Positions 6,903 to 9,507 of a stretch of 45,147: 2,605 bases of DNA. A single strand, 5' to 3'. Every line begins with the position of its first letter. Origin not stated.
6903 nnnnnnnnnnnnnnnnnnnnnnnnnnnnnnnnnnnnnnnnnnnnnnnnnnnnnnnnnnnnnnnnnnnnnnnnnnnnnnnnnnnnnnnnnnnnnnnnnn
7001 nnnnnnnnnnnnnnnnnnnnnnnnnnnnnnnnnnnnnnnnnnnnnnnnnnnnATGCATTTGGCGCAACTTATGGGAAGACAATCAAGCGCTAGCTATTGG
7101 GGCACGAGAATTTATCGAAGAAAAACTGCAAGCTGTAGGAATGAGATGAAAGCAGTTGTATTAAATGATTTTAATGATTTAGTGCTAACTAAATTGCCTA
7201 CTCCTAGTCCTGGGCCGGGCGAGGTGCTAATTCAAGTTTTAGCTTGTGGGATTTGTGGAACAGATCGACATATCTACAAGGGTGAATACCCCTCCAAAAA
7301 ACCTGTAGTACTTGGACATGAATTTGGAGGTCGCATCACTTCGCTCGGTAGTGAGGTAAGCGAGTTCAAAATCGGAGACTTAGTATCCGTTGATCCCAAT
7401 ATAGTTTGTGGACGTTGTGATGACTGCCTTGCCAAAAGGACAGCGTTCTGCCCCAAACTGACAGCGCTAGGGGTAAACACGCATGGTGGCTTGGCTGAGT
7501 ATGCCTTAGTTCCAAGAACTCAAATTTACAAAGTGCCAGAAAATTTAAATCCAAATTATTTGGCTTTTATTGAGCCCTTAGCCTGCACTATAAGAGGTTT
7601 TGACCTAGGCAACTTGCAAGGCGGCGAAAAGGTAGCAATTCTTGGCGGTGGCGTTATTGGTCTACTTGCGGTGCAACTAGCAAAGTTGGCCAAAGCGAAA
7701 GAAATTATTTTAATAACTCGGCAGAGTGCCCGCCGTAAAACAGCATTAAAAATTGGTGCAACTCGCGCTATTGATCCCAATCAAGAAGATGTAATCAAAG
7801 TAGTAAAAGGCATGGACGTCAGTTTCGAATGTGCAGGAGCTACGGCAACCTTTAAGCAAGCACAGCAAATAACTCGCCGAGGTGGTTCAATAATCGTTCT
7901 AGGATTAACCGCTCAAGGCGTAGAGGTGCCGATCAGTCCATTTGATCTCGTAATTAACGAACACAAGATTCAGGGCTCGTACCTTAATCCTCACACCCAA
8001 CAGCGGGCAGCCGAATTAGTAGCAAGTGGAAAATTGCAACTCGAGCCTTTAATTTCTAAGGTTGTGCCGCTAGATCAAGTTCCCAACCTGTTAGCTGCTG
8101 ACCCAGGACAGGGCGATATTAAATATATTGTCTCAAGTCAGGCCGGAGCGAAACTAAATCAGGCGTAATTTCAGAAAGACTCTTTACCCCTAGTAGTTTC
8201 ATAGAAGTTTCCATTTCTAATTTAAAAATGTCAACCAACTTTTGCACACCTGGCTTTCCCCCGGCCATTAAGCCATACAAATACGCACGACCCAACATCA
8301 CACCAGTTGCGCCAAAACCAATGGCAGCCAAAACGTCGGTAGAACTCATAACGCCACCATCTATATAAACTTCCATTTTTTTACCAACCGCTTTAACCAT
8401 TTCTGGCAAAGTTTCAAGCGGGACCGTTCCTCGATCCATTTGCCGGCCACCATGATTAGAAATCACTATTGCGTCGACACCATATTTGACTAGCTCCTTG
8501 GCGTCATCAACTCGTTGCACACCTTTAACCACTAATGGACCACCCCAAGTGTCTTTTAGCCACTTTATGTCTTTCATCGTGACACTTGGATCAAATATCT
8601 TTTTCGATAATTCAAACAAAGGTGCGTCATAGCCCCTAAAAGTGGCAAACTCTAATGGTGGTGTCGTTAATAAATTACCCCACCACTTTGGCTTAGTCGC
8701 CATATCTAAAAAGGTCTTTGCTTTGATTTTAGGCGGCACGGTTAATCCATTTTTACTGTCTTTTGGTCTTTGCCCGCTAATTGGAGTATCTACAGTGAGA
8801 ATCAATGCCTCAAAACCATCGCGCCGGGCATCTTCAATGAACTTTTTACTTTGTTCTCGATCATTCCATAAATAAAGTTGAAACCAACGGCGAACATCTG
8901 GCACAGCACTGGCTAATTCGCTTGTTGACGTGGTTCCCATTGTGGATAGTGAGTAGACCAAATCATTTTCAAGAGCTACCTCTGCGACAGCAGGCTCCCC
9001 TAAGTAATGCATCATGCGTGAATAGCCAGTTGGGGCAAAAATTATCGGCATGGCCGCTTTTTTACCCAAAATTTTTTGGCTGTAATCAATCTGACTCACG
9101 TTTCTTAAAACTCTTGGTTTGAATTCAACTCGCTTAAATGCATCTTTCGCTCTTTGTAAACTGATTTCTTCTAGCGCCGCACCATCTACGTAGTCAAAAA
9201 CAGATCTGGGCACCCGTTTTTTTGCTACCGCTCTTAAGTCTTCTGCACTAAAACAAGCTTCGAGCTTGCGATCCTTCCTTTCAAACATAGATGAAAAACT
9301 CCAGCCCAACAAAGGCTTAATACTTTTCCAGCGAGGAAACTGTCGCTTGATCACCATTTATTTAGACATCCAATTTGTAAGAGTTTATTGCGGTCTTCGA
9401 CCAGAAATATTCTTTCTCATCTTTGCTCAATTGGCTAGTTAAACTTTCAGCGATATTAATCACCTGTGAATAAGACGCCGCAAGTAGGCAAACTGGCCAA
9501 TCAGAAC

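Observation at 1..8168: Unassigned sugar catabolic cluster combining an archaeal-type cupin PGI, FGGY kinase, two dehydrogenases, a PTE-like lactonase, a ketose 3-epimerase and a polyol dehydrogenase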

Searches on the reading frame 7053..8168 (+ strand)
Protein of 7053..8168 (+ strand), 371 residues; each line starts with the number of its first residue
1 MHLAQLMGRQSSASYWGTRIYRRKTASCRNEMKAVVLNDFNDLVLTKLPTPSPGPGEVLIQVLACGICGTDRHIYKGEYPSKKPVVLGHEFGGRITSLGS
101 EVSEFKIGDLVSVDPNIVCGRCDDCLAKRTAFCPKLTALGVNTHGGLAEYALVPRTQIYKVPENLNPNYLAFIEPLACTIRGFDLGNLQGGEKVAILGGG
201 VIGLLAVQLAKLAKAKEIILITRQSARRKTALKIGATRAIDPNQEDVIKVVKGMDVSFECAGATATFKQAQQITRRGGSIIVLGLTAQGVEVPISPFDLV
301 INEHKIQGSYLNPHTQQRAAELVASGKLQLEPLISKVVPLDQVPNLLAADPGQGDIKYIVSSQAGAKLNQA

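Call 6: search_protein_families(library=pfam, proteins=[window:7053-8168:+], max_evalue=0.01)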
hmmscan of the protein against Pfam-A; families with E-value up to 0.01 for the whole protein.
window:7053-8168:+ (371 aa): 5 families
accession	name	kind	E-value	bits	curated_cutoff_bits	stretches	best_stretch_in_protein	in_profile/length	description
PF08240.17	ADH_N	-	1.6e-30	105.9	23.5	1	54-163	1-104/104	Alcohol dehydrogenase GroES-like domain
PF00107.32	ADH_zinc_N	-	4.2e-25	88.6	31.8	1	202-323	2-127/129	Zinc-binding dehydrogenase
PF16912.11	Glu_dehyd_C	-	4.6e-10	39.8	34.9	1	192-360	32-209/211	Glucose dehydrogenase C-terminus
PF13602.12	ADH_zinc_N_2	-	9.1e-08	33.5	27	1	234-344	1-117/134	Zinc-binding dehydrogenase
PF01262.27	AlaDh_PNT_C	-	0.00038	20.4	23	1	192-256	29-95/214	Alanine dehydrogenase/PNT, C-terminal domain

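Call 7: search_protein_families(library=ncbifam, proteins=[window:7053-8168:+], max_evalue=0.01)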
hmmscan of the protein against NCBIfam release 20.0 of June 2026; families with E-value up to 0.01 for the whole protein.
window:7053-8168:+ (371 aa): 26 families (the best 25 are shown)
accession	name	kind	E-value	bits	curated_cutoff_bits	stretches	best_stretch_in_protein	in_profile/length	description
TIGR00692.1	tdh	equivalog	3.3e-65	220.4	458.35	1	43-342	11-320/340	L-threonine 3-dehydrogenase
NF003808.0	PRK05396.1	equivalog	3.9e-63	213.4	380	1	40-342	10-320/341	L-threonine 3-dehydrogenase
NF041097.1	keto_inos_dh_IolM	equivalog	1.5e-59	201.6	450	1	41-359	38-386/389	scyllo-inosose 3-dehydrogenase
NF007489.0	PRK10083.1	equivalog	4.9e-54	183.6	376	1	32-344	1-317/339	Zn-dependent oxidoreductase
NF007375.0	PRK09880.1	equivalog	9.4e-44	149.6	469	1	57-348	29-328/344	L-idonate 5-dehydrogenase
NF006940.0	PRK09422.1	equivalog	2.1e-40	138.7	344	1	32-346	1-318/338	alcohol dehydrogenase AdhP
NF010344.0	PRK13771.1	subfamily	2.3e-40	138.6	349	1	32-348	1-318/334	putative alcohol dehydrogenase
NF007642.0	PRK10309.1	equivalog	7.4e-40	137.2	550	1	32-337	1-320/347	galactitol-1-phosphate 5-dehydrogenase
TIGR03989.1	Rxyl_3153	subfamily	4.8e-37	128.1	440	2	144-344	138-352/370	NDMA-dependent alcohol dehydrogenase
TIGR03366.1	HpnZ_proposed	hypoth_equivalog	1.9e-35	122.6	328.1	1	52-343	2-315/315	putative phosphonate catabolism associated alcohol dehydrogenase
TIGR03451.1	mycoS_dep_FDH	equivalog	2.1e-35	122.2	512.9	1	35-345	5-341/358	S-(hydroxymethyl)mycothiol dehydrogenase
TIGR02818.1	adh_III_F_hyde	equivalog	1.7e-34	119.5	543.95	2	147-345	140-351/368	S-(hydroxymethyl)glutathione dehydrogenase/class III alcohol dehydrogenase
NF041172.1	AcrlCoa_red_Thmprot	equivalog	3.5e-32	111.6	500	1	32-343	1-314/334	acryloyl-CoA reductase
TIGR02824.1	quinone_pig3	subfamily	9.1e-32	110.3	296.8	2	143-336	90-289/325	putative NAD(P)H quinone oxidoreductase, PIG3 family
TIGR02822.1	adh_fam_2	subfamily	5.9e-30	104.5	283.5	1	45-320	17-289/329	zinc-binding alcohol dehydrogenase family protein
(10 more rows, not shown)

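Call 47: search_solved_structures(query=window:7146-8168:+, max_evalue=1e-30)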
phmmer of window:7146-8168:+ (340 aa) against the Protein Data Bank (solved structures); distinct sequences matched with E-value up to 1e-30: 30.
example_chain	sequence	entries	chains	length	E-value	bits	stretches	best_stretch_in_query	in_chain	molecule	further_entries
4ej6_A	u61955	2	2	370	1.3e-95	323.9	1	1-333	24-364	Putative zinc-binding dehydrogenase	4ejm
2dfv_A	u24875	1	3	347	3e-51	178.1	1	14-304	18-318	Probable L-threonine 3-dehydrogenase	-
2d8a_A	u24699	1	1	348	3e-51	178.1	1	14-304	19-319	Probable L-threonine 3-dehydrogenase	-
3gfb_A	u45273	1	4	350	5.7e-51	177.2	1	14-304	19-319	L-threonine 3-dehydrogenase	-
6iqd_A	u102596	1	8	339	1.7e-43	152.6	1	1-304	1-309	Alcohol dehydrogenase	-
9u4x_A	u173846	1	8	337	4.4e-42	148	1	1-312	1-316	Alcohol dehydrogenase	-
5vm2_A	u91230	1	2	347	2.1e-41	145.7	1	17-307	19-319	Alcohol dehydrogenase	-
5kia_A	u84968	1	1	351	2.7e-41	145.4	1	11-311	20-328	L-threonine 3-dehydrogenase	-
2dq4_A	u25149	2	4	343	8.7e-41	143.7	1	11-314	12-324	L-threonine 3-dehydrogenase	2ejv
4ilk_A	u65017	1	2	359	1.4e-40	143.1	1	1-309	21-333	Starvation sensing protein rspB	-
1rjw_A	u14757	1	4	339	1.4e-40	143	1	1-313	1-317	Alcohol dehydrogenase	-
3pii_A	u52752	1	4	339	2.4e-40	142.2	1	1-313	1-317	Alcohol dehydrogenase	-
1e3j_A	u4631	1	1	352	3.9e-40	141.6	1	4-330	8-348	NADP(H)-DEPENDENT KETOSE REDUCTASE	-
6z42_A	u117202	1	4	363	1.1e-39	140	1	1-307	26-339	Alcohol dehydrogenase, zinc-containing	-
1pl6_A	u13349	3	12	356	1.7e-38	136.2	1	5-312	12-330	Sorbitol dehydrogenase | human sorbitol dehydrogenase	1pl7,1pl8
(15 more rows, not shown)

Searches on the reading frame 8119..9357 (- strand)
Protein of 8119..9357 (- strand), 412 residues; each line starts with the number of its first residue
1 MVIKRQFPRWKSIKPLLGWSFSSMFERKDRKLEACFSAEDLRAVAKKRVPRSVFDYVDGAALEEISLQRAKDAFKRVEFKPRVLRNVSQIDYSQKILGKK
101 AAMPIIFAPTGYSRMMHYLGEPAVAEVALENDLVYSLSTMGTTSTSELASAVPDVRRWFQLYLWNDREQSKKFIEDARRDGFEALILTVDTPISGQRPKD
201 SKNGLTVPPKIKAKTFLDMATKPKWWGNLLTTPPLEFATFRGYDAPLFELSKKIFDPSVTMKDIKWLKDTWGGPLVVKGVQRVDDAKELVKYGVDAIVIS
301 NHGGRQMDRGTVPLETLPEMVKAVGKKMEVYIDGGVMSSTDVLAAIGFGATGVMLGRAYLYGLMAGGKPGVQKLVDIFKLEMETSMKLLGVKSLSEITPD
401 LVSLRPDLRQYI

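Call 6: search_protein_families(library=pfam, proteins=[window:8119-9357:-], max_evalue=0.01)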
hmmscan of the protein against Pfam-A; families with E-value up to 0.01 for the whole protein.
window:8119-9357:- (412 aa): 3 families
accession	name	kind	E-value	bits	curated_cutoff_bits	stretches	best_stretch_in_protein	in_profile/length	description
PF01070.24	FMN_dh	-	5.2e-123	411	24.9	1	45-403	1-349/350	FMN-dependent dehydrogenase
PF03060.21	NMO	-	1.5e-05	25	28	1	274-361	137-227/331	Nitronate monooxygenase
PF00478.31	IMPDH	-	0.00039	20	25.6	1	261-358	133-238/345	IMP dehydrogenase / GMP reductase domain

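Call 7: search_protein_families(library=ncbifam, proteins=[window:8119-9357:-], max_evalue=0.01)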
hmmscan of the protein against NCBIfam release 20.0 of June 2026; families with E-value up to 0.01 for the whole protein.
window:8119-9357:- (412 aa): 8 families
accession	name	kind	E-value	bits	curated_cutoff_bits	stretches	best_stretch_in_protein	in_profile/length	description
NF008398.0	PRK11197.1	subfamily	7.9e-91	304.7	376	1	37-403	5-376/381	L-lactate dehydrogenase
NF033901.1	L_lactate_LldD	exception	3.2e-80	270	550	1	37-401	5-374/377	FMN-dependent L-lactate dehydrogenase LldD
TIGR03966.1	actino_HemFlav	equivalog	2.1e-69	234.1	470.85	1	42-404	12-379/385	pre-mycofactocin synthase MftD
TIGR02708.1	L_lactate_ox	equivalog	1.3e-55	188.9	645.5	2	39-208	17-186/367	L-lactate oxidase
TIGR02151.1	IPP_isom_2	equivalog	3.9e-09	35.9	281.3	1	314-398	247-330/338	type 2 isopentenyl-diphosphate Delta-isomerase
TIGR03151.1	enACPred_II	equivalog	0.00066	19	453.1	1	276-361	112-195/307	enoyl-[acyl-carrier-protein] reductase FabK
TIGR00007.1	TIGR00007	equivalog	0.0011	18.6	228.95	1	280-362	145-224/231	1-(5-phosphoribosyl)-5-[(5-phosphoribosylamino)methylideneamino]imidazole-4-carboxamide isomerase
NF003302.0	PRK04302.1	subfamily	0.0099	15.6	132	0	319-356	165-202/223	triose-phosphate isomerase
